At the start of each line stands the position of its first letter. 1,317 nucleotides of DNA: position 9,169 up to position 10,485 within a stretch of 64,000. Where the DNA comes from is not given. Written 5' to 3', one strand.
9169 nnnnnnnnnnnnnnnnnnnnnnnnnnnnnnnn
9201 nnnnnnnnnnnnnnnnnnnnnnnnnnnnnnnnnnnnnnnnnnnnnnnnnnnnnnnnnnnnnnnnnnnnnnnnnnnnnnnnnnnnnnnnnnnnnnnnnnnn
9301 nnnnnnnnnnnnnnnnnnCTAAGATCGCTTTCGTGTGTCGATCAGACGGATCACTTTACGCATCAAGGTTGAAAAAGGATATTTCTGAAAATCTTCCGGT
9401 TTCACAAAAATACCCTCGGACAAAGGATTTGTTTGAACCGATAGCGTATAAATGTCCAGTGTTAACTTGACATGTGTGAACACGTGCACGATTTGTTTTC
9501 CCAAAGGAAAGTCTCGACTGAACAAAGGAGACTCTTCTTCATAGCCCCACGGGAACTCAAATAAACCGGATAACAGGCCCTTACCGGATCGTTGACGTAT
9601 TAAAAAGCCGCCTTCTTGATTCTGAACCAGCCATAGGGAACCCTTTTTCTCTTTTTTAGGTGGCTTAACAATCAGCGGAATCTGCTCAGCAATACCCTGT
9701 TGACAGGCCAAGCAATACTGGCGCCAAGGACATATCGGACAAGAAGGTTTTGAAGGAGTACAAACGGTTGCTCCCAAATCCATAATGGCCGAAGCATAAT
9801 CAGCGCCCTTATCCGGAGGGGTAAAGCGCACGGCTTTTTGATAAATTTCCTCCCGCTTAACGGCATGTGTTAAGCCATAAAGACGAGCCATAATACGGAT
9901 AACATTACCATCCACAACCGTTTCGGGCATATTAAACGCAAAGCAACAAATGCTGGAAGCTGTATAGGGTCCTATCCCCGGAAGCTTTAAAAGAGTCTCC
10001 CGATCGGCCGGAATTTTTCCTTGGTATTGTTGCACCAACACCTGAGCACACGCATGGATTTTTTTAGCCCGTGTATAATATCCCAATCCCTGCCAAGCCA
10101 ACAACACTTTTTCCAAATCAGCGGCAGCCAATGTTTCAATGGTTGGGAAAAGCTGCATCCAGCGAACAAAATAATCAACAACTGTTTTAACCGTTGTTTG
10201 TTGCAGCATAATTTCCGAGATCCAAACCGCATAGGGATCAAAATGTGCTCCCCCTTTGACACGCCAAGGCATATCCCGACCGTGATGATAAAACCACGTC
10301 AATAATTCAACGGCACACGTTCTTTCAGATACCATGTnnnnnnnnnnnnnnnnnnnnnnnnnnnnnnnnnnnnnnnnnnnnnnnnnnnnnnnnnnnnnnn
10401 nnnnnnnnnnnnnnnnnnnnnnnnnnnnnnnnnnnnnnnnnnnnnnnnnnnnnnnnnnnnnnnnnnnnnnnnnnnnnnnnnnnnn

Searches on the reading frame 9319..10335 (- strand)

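Call 15: search_protein_families(library=pfam, proteins=[window:9319-10335:-], max_evalue=0.001)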
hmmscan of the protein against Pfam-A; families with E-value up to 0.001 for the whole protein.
window:9319-10335:- (338 aa): 5 families
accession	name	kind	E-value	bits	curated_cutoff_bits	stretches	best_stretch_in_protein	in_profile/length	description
PF00730.31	HhH-GPD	-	1.8e-23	83.3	26.2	1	39-172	1-106/108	HhH-GPD superfamily base excision DNA repair protein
PF14815.12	NUDIX_4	-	1.1e-18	67.5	35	1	235-330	3-112/113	NUDIX domain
PF00633.29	HHH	-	2.5e-10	40.1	24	1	104-132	2-30/30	Helix-hairpin-helix motif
PF14520.12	HHH_5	-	0.00032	21.6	27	0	110-130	32-52/57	Helix-hairpin-helix domain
PF10576.14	EndIII_4Fe-2S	-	0.00049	20.7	20.5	1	192-208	1-17/17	Iron-sulfur binding domain of endonuclease III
